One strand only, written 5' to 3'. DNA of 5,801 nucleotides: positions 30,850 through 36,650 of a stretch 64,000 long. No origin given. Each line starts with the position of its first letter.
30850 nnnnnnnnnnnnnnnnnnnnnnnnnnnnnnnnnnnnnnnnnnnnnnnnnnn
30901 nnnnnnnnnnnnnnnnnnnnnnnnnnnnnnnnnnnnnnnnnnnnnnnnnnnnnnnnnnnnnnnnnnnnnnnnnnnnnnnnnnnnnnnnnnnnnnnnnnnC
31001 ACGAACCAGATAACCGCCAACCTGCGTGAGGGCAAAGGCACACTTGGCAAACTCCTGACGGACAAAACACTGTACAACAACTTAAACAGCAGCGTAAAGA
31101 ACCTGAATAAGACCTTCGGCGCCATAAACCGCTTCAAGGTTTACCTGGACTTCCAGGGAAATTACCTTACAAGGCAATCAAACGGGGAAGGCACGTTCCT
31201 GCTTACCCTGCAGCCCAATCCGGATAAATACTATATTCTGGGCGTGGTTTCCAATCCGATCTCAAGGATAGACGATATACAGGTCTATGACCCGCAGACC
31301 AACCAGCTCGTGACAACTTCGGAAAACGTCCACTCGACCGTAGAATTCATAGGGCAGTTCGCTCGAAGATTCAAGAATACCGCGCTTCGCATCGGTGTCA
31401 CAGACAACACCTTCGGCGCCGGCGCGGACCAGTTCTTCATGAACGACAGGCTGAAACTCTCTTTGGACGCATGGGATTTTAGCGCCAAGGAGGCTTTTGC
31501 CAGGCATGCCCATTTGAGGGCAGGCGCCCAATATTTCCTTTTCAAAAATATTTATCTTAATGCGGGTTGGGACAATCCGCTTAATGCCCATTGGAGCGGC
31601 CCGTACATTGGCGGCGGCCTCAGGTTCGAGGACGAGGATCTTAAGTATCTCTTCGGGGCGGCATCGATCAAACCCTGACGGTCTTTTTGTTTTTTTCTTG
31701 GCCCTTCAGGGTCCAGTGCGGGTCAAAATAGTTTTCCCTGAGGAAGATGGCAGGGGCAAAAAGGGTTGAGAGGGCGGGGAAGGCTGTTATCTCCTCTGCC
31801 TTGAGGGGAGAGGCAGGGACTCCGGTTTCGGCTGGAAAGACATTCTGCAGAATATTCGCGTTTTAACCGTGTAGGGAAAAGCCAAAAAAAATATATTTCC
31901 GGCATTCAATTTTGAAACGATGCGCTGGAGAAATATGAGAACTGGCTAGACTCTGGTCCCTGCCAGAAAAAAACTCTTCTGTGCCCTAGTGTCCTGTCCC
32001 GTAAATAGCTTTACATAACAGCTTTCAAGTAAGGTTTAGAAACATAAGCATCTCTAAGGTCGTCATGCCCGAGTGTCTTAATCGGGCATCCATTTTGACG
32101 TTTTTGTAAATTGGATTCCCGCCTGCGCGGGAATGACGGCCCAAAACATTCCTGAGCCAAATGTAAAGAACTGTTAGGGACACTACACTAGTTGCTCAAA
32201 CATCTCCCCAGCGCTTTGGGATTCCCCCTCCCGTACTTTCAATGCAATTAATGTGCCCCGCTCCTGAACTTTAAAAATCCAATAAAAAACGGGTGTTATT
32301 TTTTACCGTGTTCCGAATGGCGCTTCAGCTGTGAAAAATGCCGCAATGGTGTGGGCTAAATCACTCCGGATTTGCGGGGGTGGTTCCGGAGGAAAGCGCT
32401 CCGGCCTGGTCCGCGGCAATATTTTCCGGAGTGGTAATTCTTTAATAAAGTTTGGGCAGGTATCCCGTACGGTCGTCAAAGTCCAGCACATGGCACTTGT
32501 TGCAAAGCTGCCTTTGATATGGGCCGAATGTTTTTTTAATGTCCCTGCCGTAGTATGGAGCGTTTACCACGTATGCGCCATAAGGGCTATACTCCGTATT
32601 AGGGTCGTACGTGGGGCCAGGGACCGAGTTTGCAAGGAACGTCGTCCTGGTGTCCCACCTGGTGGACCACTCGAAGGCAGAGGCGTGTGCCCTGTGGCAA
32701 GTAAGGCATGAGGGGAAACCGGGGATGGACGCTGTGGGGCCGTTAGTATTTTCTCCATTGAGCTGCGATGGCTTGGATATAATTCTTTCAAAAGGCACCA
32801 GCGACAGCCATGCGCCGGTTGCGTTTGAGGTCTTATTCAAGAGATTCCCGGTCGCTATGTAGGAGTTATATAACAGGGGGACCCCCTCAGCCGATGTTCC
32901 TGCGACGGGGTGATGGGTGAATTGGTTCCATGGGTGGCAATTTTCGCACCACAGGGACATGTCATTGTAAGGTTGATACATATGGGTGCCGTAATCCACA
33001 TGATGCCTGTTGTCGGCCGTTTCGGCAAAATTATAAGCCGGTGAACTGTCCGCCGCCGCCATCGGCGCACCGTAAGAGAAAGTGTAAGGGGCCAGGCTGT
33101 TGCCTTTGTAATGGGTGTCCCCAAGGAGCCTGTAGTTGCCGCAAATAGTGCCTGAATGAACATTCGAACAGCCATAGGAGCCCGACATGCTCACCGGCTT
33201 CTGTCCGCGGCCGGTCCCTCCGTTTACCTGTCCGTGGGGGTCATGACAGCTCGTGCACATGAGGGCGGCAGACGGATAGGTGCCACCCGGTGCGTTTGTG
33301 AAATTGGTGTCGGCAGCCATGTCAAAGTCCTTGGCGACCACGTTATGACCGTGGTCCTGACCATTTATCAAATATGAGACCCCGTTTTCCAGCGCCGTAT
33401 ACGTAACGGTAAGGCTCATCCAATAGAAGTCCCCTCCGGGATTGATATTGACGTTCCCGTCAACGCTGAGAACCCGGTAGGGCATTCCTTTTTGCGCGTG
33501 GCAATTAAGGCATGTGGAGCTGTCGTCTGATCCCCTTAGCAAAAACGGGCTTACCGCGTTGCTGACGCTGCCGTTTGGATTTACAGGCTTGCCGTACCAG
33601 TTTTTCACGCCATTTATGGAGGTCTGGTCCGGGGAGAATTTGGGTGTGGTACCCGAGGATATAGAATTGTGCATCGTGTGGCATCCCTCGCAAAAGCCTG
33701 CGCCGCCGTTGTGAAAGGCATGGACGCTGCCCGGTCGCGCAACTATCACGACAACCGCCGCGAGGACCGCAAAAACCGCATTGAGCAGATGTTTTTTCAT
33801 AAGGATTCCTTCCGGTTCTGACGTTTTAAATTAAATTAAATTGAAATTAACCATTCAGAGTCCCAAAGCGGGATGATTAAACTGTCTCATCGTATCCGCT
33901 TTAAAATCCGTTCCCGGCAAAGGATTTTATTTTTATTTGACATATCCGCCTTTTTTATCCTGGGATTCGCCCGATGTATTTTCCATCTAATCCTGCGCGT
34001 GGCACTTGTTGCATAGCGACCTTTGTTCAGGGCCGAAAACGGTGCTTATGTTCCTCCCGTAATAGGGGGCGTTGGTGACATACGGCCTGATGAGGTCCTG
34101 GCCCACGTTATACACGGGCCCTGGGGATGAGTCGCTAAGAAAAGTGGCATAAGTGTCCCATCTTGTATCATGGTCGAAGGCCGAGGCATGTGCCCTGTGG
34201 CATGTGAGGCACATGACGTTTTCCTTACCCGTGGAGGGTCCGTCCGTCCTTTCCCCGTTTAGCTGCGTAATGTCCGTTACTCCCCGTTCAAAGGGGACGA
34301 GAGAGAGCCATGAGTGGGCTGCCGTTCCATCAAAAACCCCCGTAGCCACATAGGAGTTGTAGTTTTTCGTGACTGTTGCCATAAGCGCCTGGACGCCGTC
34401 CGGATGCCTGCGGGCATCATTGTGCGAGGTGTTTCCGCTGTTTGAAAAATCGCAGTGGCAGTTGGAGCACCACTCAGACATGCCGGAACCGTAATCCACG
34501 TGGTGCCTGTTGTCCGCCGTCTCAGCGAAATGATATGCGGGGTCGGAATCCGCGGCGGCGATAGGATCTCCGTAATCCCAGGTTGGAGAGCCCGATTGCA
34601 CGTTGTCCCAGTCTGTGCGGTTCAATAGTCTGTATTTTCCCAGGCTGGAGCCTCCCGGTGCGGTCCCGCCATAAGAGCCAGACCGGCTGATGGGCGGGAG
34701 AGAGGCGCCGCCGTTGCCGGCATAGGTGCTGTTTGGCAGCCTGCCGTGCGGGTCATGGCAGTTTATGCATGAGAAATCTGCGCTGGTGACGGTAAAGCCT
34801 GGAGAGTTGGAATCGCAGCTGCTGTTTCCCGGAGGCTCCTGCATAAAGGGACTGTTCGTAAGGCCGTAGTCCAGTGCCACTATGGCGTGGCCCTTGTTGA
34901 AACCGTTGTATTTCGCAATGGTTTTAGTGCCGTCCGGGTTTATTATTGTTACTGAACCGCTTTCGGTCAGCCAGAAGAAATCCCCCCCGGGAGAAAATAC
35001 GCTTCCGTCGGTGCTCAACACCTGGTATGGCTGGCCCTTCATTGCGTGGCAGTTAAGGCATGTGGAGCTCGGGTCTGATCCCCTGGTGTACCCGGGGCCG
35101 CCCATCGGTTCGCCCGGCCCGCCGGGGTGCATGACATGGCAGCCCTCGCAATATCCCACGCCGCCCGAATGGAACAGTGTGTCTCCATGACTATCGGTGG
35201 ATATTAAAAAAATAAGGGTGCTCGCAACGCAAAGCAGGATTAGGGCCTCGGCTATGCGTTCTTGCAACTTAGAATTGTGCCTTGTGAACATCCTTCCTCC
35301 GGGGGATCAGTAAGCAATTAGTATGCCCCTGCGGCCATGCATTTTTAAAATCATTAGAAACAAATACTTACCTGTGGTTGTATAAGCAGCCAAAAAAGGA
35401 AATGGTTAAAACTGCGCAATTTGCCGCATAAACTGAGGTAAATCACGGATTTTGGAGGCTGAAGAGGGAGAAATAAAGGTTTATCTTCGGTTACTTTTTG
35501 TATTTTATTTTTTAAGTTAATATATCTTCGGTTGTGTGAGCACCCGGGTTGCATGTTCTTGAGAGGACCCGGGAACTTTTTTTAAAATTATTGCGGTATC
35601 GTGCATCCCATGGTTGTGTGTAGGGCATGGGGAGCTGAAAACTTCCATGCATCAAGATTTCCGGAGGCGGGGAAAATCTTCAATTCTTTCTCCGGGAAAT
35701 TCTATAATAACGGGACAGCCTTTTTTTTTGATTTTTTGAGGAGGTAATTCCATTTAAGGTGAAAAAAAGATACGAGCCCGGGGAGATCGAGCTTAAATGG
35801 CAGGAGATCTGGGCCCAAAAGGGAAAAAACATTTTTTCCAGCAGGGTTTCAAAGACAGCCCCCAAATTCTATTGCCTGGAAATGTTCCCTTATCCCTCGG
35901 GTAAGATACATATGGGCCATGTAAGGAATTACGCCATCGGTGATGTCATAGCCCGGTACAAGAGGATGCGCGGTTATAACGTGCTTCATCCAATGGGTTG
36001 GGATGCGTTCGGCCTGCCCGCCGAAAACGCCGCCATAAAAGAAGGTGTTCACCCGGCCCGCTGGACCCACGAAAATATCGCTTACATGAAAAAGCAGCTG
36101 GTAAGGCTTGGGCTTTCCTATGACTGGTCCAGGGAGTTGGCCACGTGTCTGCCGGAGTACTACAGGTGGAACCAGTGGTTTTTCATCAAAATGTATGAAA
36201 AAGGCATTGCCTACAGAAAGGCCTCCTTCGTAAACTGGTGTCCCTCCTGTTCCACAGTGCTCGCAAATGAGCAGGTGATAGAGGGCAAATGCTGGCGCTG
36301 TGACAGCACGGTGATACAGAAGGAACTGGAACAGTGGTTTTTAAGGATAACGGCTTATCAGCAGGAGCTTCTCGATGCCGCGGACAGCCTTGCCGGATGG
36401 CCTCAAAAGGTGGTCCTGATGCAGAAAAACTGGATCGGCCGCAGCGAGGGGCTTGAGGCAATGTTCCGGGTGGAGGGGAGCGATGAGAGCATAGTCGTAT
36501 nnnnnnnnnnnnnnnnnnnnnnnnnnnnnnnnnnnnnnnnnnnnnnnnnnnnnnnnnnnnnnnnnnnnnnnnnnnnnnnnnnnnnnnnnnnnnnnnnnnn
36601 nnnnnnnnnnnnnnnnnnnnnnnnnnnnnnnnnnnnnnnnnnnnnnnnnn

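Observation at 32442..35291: Tandem pair of OmcS-family hexaheme cytochromes (nanowire-type) retaining the inter-subunit histidine, in an isolated locus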

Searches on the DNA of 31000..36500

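Call 31: search_rna_families(source=window, start=31000, end=36500, threshold=evalue, max_evalue=1)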
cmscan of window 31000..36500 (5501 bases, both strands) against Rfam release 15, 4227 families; matches with E-value up to 1: 0.
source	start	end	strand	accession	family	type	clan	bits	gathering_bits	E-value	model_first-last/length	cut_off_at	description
